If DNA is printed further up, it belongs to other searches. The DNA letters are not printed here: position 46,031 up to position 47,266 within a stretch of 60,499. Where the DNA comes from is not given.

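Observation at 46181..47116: Uncharacterised nuclease-plus-Cys-rich-domain protein beside a Type IIG enzyme: candidate new defence gene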

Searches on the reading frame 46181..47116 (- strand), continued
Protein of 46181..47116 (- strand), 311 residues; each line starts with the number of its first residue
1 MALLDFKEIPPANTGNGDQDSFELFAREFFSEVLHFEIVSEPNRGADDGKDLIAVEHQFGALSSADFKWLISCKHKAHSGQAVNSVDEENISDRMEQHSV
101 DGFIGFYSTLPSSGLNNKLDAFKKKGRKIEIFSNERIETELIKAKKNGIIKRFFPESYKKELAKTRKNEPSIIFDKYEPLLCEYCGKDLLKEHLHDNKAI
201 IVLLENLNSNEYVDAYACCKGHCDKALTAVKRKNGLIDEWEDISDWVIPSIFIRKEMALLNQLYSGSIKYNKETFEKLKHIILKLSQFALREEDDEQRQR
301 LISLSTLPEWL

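Call 57: get_annotated_region(hit=H1, flank=5000)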
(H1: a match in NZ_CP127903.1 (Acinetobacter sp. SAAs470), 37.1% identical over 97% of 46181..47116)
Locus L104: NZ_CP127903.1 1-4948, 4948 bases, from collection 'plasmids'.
description: Acinetobacter sp. SAAs470 plasmid p3SAAs470, complete sequence
organism: Acinetobacter sp. SAAs470 (NCBI taxid 3036709)
taxonomy: Bacteria; Pseudomonadota; Gammaproteobacteria; Moraxellales; Moraxellaceae; Acinetobacter; Acinetobacter sp. SAAs470
host: -; source: cell culture,lake; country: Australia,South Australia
typing (MOB-suite, as given by PLSDB): mobilizable; replicon rep_cluster_1265; relaxase MOBQ
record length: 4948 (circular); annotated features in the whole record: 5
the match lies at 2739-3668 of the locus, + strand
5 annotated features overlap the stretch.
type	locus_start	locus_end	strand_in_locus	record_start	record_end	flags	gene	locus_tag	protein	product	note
CDS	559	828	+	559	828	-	-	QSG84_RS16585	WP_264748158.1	mobilization protein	-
CDS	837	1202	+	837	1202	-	-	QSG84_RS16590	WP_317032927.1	hypothetical protein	-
CDS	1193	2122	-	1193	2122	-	repM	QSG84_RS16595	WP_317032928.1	replication initiation protein RepM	GO:0006270 - DNA replication initiation [Evidence IEA]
CDS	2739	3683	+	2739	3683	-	-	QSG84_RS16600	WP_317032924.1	hypothetical protein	-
CDS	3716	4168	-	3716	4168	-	-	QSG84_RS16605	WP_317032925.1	hypothetical protein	-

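Call 58: get_annotated_region(hit=H3, flank=7000)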
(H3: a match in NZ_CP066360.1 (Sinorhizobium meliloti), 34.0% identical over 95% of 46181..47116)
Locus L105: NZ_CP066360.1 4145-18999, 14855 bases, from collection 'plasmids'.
description: Sinorhizobium meliloti strain AK76 plasmid pAK76, complete sequence
organism: Sinorhizobium meliloti (NCBI taxid 382)
taxonomy: Bacteria; Pseudomonadota; Alphaproteobacteria; Hyphomicrobiales; Rhizobiaceae; Sinorhizobium; Sinorhizobium meliloti
host: -; source: Medicago lupulina L.,nodules of Medicago lupulina L.; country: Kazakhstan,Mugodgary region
typing (MOB-suite, as given by PLSDB): conjugative; replicon rep_cluster_546; relaxase MOBP; mating-pair formation MPF_T
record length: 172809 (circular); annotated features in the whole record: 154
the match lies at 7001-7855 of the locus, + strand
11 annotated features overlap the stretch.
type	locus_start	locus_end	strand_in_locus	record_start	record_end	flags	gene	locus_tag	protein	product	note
CDS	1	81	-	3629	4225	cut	-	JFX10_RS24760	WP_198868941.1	nucleotidyl transferase AbiEii/AbiGii toxin family protein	-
CDS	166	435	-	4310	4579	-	-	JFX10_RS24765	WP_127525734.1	hypothetical protein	-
CDS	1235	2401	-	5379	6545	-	-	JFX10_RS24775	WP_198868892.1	site-specific integrase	GO:0015074 - DNA integration [Evidence IEA]; GO:0006310 - DNA recombination [Evidence IEA]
CDS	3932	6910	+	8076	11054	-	-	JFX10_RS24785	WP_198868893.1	TrlF family AAA-like ATPase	-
CDS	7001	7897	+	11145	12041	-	-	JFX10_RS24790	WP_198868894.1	restriction endonuclease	-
CDS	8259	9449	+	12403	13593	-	-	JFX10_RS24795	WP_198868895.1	hypothetical protein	-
CDS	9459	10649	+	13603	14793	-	-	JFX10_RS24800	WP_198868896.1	caspase family protein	-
CDS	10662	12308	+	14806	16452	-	-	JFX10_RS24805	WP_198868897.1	hypothetical protein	-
CDS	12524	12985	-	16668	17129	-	-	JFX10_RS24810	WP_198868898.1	hypothetical protein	-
CDS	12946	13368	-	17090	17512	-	-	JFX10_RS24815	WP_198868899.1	hypothetical protein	-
CDS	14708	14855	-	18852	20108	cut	-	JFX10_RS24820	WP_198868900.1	hypothetical protein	-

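Call 74: list_cluster_members(proteins=[L103:210-1118:+, P0102, P0109, P0074, P0024])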
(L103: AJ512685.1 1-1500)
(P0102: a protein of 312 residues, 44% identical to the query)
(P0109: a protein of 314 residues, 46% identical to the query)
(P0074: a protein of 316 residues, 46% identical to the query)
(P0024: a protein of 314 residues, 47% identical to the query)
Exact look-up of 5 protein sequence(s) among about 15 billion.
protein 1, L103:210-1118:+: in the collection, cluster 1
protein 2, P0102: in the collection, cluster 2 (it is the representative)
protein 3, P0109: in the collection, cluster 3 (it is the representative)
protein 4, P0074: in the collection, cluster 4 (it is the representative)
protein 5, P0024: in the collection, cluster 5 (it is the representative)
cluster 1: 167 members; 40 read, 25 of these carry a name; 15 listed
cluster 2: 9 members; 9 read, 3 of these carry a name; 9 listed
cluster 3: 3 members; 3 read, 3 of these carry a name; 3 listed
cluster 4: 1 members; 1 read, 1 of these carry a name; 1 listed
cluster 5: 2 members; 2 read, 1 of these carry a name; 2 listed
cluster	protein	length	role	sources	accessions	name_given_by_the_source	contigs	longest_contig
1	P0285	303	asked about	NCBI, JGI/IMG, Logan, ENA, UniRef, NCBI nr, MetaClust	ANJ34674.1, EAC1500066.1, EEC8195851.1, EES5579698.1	restriction endonuclease [Escherichia coli] | Putitive lysogenic conversion protein (Hypothetical protein) n=5 Tax=root TaxID=1 ... | status=active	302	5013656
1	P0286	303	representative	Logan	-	-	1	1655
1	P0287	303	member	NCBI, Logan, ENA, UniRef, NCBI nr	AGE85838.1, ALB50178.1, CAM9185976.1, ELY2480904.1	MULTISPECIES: restriction endonuclease [Cronobacter] | Restriction endonuclease n=1 Tax=Cronobacter malonaticus TaxID=413503 ...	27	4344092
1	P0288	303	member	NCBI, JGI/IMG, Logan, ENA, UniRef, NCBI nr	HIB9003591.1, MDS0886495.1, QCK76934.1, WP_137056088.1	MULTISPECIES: restriction endonuclease [Raoultella] | hypothetical protein | restriction endonuclease n=1 Tax=Raoultella TaxID=160674 RepID=UPI0010BF5920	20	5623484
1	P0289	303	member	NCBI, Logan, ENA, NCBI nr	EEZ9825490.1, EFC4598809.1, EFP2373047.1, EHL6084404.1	restriction endonuclease [Escherichia coli] | restriction endonuclease [Escherichia coli O91]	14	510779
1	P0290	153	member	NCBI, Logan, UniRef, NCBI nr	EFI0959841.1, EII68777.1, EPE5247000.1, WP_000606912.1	restriction endonuclease [Escherichia coli] | restriction endonuclease n=3 Tax=Enterobacterales TaxID=91347 RepID=UPI00025C9F25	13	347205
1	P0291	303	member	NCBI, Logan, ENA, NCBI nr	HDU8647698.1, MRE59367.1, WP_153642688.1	restriction endonuclease [Morganella morganii]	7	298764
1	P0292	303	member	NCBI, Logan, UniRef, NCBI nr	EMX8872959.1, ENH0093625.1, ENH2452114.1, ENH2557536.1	restriction endonuclease [Escherichia coli] | restriction endonuclease n=1 Tax=Escherichia coli TaxID=562 RepID=UPI000E2DA1F7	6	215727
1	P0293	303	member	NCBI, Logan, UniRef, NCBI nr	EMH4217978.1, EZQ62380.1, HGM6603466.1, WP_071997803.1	restriction endonuclease [Serratia marcescens] | restriction endonuclease n=1 Tax=Serratia marcescens TaxID=615 RepID=UPI00044686B1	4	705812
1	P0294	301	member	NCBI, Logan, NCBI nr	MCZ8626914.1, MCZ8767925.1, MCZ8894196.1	restriction endonuclease [Escherichia albertii]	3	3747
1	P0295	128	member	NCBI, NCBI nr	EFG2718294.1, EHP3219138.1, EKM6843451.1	restriction endonuclease, partial [Escherichia coli] | restriction endonuclease [Escherichia coli]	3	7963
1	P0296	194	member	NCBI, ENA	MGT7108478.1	hypothetical protein ACRWU8_11565 [Escherichia coli]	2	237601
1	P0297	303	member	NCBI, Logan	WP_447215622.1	restriction endonuclease [Citrobacter pasteurii]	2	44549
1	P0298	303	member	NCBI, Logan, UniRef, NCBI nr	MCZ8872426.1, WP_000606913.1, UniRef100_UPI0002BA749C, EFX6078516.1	restriction endonuclease [Escherichia albertii] | restriction endonuclease n=1 Tax=Escherichia albertii TaxID=208962 RepID=UPI0002BA749C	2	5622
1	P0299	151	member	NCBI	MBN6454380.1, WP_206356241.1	restriction endonuclease, partial [Escherichia coli]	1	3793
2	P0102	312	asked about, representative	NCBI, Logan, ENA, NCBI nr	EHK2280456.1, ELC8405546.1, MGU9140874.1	restriction endonuclease [Clostridium perfringens]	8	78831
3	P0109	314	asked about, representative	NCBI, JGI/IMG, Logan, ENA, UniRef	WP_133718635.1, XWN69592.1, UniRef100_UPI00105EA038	restriction endonuclease [Methylocaldum gracile] | hypothetical protein | restriction endonuclease n=1 Tax=Methylocaldum sp. 0917 TaxID=2485163 RepID=UPI00105EA038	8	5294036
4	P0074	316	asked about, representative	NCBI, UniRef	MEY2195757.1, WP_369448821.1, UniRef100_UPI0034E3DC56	restriction endonuclease [Neobacillus sp. BF23-41] | restriction endonuclease n=1 Tax=Neobacillus sp. BF23-41 TaxID=3240280 RepID=UPI0034E3DC56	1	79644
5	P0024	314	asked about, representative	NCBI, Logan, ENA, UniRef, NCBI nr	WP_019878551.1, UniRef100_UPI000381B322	hypothetical protein [Succinispira mobilis] | hypothetical protein n=1 Tax=Succinispira mobilis TaxID=78120 RepID=UPI000381B322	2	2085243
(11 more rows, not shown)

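Call 81: find_encoding_contigs(protein=P0012, flank=7000, max_places=2)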
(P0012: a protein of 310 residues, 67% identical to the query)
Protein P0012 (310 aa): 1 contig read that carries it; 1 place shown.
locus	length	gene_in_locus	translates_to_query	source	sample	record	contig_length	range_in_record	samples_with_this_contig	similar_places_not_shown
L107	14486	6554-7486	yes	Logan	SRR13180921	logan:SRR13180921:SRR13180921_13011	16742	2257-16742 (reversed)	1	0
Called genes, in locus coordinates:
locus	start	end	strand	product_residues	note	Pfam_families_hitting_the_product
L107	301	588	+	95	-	PF12844:HTH_19 (weak), PF13560:HTH_31 (weak), PF01381:HTH_3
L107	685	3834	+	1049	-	PF00176:SNF2-rel_dom (weak), PF04851:ResIII, PF00271:Helicase_C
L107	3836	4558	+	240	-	PF14335:DUF4391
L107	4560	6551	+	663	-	PF01555:N6_N4_Mtase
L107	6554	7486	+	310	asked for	-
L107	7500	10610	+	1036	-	PF04851:ResIII, PF00270:DEAD, PF19778:RE_endonuc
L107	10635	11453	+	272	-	-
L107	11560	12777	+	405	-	PF00145:DNA_methylase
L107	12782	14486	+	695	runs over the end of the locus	PF13589:HATPase_c_3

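Call 82: find_encoding_contigs(protein=P0013, flank=7000, max_places=2)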
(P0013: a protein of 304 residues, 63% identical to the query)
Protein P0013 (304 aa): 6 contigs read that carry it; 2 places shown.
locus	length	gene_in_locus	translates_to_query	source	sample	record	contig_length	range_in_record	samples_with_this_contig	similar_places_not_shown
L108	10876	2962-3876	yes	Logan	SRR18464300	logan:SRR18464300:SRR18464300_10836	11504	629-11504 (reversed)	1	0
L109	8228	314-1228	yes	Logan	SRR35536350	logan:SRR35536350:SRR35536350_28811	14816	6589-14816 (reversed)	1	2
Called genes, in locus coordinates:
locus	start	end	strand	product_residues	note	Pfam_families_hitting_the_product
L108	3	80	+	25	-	?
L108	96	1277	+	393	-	PF00929:RNase_T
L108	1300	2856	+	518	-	PF00239:Resolvase, PF07508:Recombinase, PF13408:Zn_ribbon_recom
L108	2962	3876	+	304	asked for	-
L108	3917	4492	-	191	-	-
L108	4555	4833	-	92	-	-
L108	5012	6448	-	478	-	-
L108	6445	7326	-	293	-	-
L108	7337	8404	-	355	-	-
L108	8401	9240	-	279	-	PF16774:Dit_N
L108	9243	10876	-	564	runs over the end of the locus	-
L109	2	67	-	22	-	?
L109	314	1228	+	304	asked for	-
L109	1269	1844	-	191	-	-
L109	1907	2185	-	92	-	-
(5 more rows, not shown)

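Call 83: find_encoding_contigs(protein=P0016, flank=7000, max_places=2)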
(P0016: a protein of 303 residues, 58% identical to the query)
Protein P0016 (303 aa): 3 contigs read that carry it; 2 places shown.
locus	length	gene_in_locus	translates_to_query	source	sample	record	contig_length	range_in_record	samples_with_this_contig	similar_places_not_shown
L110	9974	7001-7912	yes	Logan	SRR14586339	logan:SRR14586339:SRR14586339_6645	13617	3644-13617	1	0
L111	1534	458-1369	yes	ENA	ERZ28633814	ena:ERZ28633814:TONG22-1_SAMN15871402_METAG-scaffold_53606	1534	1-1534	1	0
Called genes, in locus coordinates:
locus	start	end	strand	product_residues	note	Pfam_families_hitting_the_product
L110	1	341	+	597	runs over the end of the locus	-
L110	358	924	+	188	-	-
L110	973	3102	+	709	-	PF09848:SLFN-g3_helicase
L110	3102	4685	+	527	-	PF00293:NUDIX, PF14815:NUDIX_4, PF24390:PRTase-CE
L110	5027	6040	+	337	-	PF00078:RVT_1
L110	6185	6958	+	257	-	PF01582:TIR, PF13676:TIR_2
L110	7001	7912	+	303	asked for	-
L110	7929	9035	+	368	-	-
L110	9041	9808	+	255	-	PF07505:DUF5131 (faint), PF04055:Radical_SAM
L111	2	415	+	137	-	?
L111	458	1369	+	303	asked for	-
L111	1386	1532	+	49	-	?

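Call 87: search_protein_families(library=padloc, proteins=[L087:2180-5329:+, L087:5331-6053:+, L087:6055-7998:+, L087:8947-12057:+, L087:12103-12981:+, L087:13138-14538:+, L088:4612-6135:+, L088:6206-6835:+, L088:8184-8897:+, L110:7929-9035:+], max_evalue=0.00001)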
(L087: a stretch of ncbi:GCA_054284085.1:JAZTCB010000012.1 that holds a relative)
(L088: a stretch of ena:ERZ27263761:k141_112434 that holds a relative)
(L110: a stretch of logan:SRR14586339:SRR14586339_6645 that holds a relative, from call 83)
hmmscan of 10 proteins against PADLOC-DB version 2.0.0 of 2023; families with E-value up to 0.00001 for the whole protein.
L087:2180-5329:+ (1049 aa): 28 families (the best 25 are shown)
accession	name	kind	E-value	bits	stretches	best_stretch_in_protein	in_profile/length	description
PDLC01075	C3a139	-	1.9e-215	716.3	1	4-1048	4-947/948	HKD+Snf2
PDLC02621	DrmD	-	2.4e-38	130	1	549-820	381-641/1040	DrmD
PDLC02619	DrmD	-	2.6e-30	103.2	2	573-813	303-543/872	DrmD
PDLC02623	DrmD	-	1e-29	101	1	660-828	507-648/1040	DrmD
PDLC00659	HmaA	-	4.3e-29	99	1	611-805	435-613/1176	SNF2 helicase / DEAD-box helicase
PDLC02193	PLD_Helicase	-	6.8e-28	95.3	1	645-845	653-843/905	-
PDLC03830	ZacC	-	1.1e-25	88.4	2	331-404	228-295/1019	-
PDLC02500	BrxHI|BrxHII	-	1.3e-23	81.5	1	572-815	376-585/933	BrxHI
PDLC02572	DrmA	-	2.3e-22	76.8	1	550-808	379-627/1043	DrmA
PDLC04556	PDC-M27C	-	2.8e-21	73.6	1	222-301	19-101/892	-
PDLC02632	DrmD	-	3e-21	73.6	1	548-811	380-633/662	DrmD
PDLC02843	DpdE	-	8.7e-21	71.5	2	254-401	175-301/1091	DpdE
PDLC02504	BrxHI|BrxHII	-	5.2e-19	65.7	1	536-815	343-593/971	BrxHII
PDLC02840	DpdE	-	1.7e-18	64.3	2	261-400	180-305/1091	DpdE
PDLC02853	DpdE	-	7.9e-15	51.9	1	647-817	453-613/985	DpdE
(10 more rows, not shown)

L087:5331-6053:+ (240 aa): 0 families

L087:6055-7998:+ (647 aa): 21 families
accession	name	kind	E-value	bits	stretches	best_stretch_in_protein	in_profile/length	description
PDLC03634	MTase_III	-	3.5e-178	592.3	1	3-628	3-611/621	Type III methyltransferase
PDLC03641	MTase_III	-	2.5e-104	348.1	1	27-540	39-530/657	Type III methyltransferase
PDLC03637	MTase_III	-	1.5e-99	332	1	12-509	46-506/513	Type III methyltransferase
PDLC03644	MTase_III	-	2.1e-62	209.6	1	56-460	5-387/542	Type III methyltransferase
PDLC03642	MTase_III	-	3e-53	179.3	2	165-522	135-463/528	Type III methyltransferase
PDLC03640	MTase_III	-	3.8e-47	159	2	89-246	42-198/654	Type III methyltransferase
PDLC03636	MTase_III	-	3.2e-40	136.4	2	165-249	92-176/575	Type III methyltransferase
PDLC03635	MTase_III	-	1.8e-37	127.4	2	166-440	265-552/708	Type III methyltransferase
PDLC03639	MTase_III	-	3.2e-36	122.9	2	88-247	85-222/639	Type III methyltransferase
PDLC03646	MTase_III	-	8.9e-33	111.2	2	165-530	517-893/1057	Type III methyltransferase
PDLC03638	MTase_III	-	1.3e-27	94.5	2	167-457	429-668/816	Type III methyltransferase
PDLC03643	MTase_III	-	6.6e-26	89.4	2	378-503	192-320/465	Type III methyltransferase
PDLC03354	MTase_II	-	6.2e-24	82.8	1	90-252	60-212/425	Type II methyltransferase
PDLC03278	MTase_II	-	8.2e-24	82.7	2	165-251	42-126/390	Type II methyltransferase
PDLC03300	MTase_II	-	6.1e-20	69.5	1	89-254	10-169/302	Type II methyltransferase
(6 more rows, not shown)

L087:8947-12057:+ (1036 aa): 4 families
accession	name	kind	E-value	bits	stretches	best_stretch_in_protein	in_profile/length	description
PDLC03647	REase_III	-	1.9e-176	587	1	18-1018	8-969/989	Type III restriction enzyme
PDLC03649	REase_III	-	8.7e-76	253.6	1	19-1015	12-947/973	Type III restriction enzyme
PDLC03648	REase_III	-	8.3e-11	38.7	1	545-672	314-431/871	Type III restriction enzyme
PDLC01765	Cas3c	-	7.7e-06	23.1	0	90-189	183-270/612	-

L087:12103-12981:+ (292 aa): 13 families
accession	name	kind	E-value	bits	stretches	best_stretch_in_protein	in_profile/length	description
PDLC04938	PDC-S15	-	1.1e-47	160.8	1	11-285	36-271/276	-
PDLC04936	PDC-S15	-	1e-42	144.6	2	13-152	13-146/300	-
PDLC04933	PDC-S15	-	7.3e-42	141.8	2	18-149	6-127/286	-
PDLC04927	PDC-S15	-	1.1e-35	121.4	2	17-139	11-123/422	-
PDLC04926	PDC-S15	-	6.3e-33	112.1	2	18-149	3-135/300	-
PDLC04937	PDC-S15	-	1.4e-29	101.5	1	19-288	12-252/254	-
PDLC04930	PDC-S15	-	7e-27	92.4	1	20-291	5-286/380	-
PDLC04929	PDC-S15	-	2.2e-23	81.6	1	15-170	1-164/308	-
PDLC04939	PDC-S15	-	1.4e-21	75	2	22-135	7-112/487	-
PDLC04931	PDC-S15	-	3.5e-16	57.8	1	19-290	40-278/282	-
PDLC04932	PDC-S15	-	1.5e-13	48.9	1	93-145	100-152/324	-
PDLC04934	PDC-S15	-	2.3e-10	38.1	1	38-152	52-174/416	-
PDLC04940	PDC-S15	-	1.2e-08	32.9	1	100-277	111-260/280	-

L087:13138-14538:+ (466 aa): 33 families (the best 25 are shown)
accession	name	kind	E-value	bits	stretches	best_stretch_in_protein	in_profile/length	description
PDLC03335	MTase_II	-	6.5e-55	184.9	1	31-463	104-570/607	Type II methyltransferase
PDLC03315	MTase_II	-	5.5e-45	152.1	1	6-462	18-472/502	Type II methyltransferase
PDLC03604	REase_MTase_IIG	-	1e-34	117.8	1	93-413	511-873/1011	Type IIG restriction enzyme-methyltransferase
PDLC03313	MTase_II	-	5.2e-29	99.2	1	5-230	22-257/563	Type II methyltransferase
PDLC03226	MTase_II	-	1.9e-21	74.3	2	32-230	46-238/579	Type II methyltransferase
PDLC03629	REase_MTase_IIG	-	8.9e-21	71.4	2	114-230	565-692/1182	Type IIG restriction enzyme-methyltransferase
PDLC03267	MTase_II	-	1.1e-20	72.1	1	7-229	15-220/539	Type II methyltransferase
PDLC03248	MTase_II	-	1.7e-20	71.3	1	6-233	10-204/521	Type II methyltransferase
PDLC03245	MTase_II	-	3.3e-17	60.3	1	9-249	31-290/577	Type II methyltransferase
PDLC04134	mad2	-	2.6e-16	57.5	1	28-195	290-412/492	mads_2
PDLC03235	MTase_II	-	1.1e-15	55.5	2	119-229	246-357/648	Type II methyltransferase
PDLC03338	MTase_II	-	1.1e-14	52.1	1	9-230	133-354/604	Type II methyltransferase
PDLC03612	REase_MTase_IIG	-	1.8e-14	50.9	1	101-240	787-928/1247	Type IIG restriction enzyme-methyltransferase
PDLC03348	MTase_II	-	1.6e-13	48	1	31-229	248-454/727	Type II methyltransferase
PDLC03282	MTase_II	-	5.3e-13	47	1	101-224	62-184/386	Type II methyltransferase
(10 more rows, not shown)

L088:4612-6135:+ (507 aa): 0 families

L088:6206-6835:+ (209 aa): 0 families

L088:8184-8897:+ (237 aa): 0 families

L110:7929-9035:+ (368 aa): 2 families
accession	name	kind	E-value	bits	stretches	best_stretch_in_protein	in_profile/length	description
PDLC04566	PDC-M30A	-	4.1e-24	83.3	1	15-278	9-286/372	-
PDLC04568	PDC-M30A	-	2e-20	71.4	1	18-355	13-348/368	-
